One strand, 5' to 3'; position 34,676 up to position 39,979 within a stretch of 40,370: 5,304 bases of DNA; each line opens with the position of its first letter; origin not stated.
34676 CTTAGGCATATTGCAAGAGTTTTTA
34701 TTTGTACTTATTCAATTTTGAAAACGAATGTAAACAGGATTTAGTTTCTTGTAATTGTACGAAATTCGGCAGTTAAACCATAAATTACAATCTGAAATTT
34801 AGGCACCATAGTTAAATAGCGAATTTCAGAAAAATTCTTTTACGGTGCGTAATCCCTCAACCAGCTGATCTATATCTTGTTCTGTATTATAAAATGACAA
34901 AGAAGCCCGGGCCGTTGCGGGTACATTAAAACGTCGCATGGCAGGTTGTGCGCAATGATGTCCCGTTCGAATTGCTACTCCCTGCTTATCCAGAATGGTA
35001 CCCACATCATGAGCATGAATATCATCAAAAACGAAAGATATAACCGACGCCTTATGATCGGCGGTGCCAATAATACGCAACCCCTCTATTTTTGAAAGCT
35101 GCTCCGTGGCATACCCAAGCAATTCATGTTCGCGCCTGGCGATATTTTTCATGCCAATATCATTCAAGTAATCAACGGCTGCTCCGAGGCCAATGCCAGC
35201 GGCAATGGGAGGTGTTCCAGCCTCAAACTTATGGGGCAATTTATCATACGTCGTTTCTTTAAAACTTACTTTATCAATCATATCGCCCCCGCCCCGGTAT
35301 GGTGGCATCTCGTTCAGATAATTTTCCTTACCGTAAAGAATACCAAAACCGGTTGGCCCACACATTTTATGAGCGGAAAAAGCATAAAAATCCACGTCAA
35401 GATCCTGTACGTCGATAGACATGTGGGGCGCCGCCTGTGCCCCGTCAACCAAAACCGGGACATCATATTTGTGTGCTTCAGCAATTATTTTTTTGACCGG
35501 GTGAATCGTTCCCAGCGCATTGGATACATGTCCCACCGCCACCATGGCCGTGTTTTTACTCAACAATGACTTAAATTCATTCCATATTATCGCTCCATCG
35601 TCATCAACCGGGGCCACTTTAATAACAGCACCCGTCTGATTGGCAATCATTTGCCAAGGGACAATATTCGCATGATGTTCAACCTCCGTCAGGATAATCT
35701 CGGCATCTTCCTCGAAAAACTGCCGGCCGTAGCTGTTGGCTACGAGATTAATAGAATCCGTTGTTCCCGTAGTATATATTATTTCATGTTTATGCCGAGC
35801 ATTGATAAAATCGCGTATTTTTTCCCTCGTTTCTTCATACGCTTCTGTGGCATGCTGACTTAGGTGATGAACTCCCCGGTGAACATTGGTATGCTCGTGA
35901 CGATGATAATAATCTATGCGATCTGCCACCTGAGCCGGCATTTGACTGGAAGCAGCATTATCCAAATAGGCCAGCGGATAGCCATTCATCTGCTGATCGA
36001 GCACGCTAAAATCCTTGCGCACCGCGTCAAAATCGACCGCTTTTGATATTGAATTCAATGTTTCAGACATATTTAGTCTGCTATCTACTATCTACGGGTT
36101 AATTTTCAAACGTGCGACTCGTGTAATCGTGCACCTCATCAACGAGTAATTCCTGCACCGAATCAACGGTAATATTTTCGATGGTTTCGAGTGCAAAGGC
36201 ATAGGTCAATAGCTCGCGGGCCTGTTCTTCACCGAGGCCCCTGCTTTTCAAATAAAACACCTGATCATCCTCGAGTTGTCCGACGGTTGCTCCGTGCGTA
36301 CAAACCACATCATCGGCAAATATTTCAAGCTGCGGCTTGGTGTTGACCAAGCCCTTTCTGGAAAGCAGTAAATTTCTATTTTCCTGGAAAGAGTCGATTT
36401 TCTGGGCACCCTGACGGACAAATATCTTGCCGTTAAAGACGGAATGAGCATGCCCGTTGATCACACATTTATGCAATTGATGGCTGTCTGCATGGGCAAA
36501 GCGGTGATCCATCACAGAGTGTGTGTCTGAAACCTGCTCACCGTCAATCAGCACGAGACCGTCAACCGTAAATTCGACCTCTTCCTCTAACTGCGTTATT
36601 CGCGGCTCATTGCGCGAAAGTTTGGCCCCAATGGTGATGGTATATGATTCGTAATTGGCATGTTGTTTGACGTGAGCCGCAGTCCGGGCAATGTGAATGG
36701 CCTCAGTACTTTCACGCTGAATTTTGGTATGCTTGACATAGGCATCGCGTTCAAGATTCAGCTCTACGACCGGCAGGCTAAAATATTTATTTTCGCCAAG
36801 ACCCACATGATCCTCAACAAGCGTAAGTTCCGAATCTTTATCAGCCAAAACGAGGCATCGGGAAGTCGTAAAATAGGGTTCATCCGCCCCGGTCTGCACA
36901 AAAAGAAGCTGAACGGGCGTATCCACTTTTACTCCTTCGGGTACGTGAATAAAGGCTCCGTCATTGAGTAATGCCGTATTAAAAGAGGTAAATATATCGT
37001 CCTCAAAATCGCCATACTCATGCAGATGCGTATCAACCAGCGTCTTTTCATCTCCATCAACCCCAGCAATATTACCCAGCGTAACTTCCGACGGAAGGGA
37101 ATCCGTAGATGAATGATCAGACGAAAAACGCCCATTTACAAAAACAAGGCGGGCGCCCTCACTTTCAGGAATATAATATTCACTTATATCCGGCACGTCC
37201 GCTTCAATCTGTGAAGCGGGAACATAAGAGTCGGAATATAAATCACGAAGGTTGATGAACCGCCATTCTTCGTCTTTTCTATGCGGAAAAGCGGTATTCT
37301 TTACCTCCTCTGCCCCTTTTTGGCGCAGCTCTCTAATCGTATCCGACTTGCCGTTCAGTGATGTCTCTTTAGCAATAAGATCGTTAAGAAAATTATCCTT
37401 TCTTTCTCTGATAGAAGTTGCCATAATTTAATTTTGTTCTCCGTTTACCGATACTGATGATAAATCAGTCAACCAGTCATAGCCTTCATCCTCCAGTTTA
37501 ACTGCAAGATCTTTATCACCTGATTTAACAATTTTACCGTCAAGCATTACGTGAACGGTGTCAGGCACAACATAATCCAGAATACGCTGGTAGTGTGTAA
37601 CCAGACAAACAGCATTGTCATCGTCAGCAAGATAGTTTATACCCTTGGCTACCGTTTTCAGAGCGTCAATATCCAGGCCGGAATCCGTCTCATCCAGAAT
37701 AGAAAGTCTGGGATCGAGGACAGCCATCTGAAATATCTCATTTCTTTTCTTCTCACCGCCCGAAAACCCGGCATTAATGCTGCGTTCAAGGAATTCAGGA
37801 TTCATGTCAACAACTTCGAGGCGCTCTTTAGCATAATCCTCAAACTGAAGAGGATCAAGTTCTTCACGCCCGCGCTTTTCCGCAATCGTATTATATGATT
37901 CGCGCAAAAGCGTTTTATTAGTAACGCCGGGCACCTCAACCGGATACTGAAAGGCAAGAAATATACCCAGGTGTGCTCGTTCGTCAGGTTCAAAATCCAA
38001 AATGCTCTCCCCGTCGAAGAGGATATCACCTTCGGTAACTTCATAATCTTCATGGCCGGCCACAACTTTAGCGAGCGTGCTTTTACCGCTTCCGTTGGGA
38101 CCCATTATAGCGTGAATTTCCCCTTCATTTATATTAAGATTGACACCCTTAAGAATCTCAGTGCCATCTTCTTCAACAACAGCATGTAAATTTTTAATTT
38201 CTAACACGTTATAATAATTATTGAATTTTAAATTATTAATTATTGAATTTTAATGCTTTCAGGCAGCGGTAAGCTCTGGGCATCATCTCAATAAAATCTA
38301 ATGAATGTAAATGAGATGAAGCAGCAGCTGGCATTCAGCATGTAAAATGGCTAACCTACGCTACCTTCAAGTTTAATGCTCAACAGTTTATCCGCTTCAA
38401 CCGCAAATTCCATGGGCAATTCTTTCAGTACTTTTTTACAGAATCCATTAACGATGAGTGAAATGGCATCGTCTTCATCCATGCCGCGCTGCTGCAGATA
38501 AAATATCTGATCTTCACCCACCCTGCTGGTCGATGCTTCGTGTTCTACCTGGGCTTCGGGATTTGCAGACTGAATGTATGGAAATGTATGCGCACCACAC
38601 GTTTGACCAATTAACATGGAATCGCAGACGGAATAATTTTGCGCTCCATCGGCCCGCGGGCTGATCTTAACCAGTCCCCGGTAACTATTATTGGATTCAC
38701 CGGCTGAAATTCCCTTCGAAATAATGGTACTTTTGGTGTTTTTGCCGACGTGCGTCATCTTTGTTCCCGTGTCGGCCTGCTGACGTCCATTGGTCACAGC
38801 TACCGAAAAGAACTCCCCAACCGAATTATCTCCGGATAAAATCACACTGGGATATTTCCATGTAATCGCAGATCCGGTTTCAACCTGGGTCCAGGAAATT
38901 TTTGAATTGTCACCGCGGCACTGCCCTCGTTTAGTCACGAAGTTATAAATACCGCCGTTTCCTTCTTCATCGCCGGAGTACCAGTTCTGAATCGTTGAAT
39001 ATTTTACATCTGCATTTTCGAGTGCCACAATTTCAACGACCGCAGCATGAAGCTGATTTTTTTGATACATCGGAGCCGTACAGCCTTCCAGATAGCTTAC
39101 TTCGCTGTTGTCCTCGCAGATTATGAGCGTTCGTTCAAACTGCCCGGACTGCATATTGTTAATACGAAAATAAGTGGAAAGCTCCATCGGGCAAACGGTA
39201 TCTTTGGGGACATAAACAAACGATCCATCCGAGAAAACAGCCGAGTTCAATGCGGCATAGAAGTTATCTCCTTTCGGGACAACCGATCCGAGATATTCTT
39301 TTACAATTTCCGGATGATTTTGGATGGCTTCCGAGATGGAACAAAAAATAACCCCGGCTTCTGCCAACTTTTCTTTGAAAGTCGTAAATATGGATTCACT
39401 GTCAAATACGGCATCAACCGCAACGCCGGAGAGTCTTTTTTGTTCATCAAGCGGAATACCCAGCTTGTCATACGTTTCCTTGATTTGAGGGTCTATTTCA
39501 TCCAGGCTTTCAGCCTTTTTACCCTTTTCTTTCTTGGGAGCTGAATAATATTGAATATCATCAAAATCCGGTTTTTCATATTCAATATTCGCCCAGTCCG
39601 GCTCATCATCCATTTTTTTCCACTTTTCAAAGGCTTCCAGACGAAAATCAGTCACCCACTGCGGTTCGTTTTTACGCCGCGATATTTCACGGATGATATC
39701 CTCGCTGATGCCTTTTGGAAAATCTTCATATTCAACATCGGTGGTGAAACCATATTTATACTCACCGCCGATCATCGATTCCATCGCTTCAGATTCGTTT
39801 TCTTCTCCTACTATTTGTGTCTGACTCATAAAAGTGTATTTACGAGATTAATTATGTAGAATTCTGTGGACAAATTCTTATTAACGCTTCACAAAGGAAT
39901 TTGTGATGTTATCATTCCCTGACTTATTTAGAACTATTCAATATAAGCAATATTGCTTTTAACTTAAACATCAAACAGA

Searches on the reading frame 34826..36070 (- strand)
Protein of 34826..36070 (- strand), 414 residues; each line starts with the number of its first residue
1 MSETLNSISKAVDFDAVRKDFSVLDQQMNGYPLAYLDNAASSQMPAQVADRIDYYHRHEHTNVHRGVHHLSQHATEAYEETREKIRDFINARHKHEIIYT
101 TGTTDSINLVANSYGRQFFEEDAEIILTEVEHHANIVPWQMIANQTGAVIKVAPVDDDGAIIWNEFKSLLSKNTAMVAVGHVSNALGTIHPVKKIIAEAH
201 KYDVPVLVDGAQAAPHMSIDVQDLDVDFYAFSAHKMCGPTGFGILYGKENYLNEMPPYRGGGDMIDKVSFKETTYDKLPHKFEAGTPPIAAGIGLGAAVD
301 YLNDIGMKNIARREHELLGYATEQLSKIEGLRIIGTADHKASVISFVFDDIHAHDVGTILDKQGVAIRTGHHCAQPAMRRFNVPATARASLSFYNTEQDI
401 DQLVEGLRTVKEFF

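Call 21: search_protein_families(library=pfam, proteins=[window:34826-36070:-])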
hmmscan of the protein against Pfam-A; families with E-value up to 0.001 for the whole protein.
window:34826-36070:- (414 aa): 4 families
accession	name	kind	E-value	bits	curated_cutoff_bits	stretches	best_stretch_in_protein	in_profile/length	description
PF00266.25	Aminotran_5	-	1.1e-151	505.4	21.5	1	35-403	2-371/371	Aminotransferase class-V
PF01053.26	Cys_Met_Meta_PP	-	5e-05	22.5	27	1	150-235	117-198/381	Cys/Met metabolism PLP-dependent enzyme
PF01212.27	Beta_elim_lyase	-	0.00035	20.4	27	1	133-254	79-218/288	Beta-eliminating lyase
PF00155.27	Aminotran_1_2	-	0.00056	19.6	19.7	0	76-211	42-187/361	Aminotransferase class I and II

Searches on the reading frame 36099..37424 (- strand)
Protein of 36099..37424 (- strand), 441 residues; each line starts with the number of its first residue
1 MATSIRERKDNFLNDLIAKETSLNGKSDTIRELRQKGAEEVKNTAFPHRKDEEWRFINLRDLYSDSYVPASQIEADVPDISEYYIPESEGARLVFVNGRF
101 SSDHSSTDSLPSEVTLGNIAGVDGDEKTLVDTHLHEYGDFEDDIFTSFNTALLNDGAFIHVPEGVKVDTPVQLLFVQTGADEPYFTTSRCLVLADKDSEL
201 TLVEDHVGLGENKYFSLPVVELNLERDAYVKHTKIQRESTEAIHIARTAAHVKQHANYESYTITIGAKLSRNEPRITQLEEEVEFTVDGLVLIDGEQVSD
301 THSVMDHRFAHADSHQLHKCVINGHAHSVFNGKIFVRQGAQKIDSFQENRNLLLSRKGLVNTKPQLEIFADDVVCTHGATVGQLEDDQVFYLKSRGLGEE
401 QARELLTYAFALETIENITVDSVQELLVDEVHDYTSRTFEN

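Call 21: search_protein_families(library=pfam, proteins=[window:36099-37424:-])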
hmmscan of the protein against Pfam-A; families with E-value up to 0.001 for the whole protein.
window:36099-37424:- (441 aa): 2 families
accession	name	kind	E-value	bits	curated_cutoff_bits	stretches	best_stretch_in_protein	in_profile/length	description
PF01458.23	SUFBD_core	-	7.1e-79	265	27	1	184-410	8-232/232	SUF system FeS cluster assembly, SufBD core domain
PF19295.5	SufBD_N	-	1.6e-23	83.7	23.5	1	24-173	20-172/172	SufBD protein N-terminal region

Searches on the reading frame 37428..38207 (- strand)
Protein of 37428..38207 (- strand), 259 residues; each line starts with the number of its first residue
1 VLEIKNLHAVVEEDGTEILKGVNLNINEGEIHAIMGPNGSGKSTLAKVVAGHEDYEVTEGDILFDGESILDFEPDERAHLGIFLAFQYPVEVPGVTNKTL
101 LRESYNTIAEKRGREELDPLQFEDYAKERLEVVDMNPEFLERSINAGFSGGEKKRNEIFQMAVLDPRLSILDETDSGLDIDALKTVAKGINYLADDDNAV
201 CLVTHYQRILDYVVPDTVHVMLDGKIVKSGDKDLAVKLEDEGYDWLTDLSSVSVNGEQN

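Call 21: search_protein_families(library=pfam, proteins=[window:37428-38207:-])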
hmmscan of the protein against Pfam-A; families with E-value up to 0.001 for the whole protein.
window:37428-38207:- (259 aa): 3 families
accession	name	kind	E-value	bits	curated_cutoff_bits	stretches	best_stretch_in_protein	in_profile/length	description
PF00005.33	ABC_tran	-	2.2e-24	87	25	1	19-174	1-135/137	ABC transporter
PF02463.25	SMC_N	-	4.9e-05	23.3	40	0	30-46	25-41/220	RecF/RecN/SMC N terminal domain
PF13555.12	AAA_29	-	0.00062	19.9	27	0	22-45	15-38/61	P-loop containing region of AAA domain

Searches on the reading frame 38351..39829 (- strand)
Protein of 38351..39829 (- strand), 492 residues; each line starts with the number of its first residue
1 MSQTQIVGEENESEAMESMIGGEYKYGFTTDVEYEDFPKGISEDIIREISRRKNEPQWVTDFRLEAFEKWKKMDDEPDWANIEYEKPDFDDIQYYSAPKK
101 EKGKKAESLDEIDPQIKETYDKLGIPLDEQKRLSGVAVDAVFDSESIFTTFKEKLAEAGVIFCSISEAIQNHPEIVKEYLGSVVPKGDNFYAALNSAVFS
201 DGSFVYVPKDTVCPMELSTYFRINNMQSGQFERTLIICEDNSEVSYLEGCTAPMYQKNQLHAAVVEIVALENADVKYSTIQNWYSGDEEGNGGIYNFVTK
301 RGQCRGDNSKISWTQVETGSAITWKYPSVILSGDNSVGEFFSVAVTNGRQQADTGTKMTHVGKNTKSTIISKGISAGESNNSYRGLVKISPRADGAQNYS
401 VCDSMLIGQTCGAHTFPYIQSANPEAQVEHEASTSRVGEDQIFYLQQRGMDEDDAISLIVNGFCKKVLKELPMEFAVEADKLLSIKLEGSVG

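Call 21: search_protein_families(library=pfam, proteins=[window:38351-39829:-])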
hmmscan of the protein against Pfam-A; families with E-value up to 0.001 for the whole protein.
window:38351-39829:- (492 aa): 2 families
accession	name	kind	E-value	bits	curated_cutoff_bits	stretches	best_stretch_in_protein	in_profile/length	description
PF01458.23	SUFBD_core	-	6.9e-77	258.4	27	1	221-463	1-232/232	SUF system FeS cluster assembly, SufBD core domain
PF19295.5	SufBD_N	-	1.4e-11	44.8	23.5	1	153-213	106-166/172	SufBD protein N-terminal region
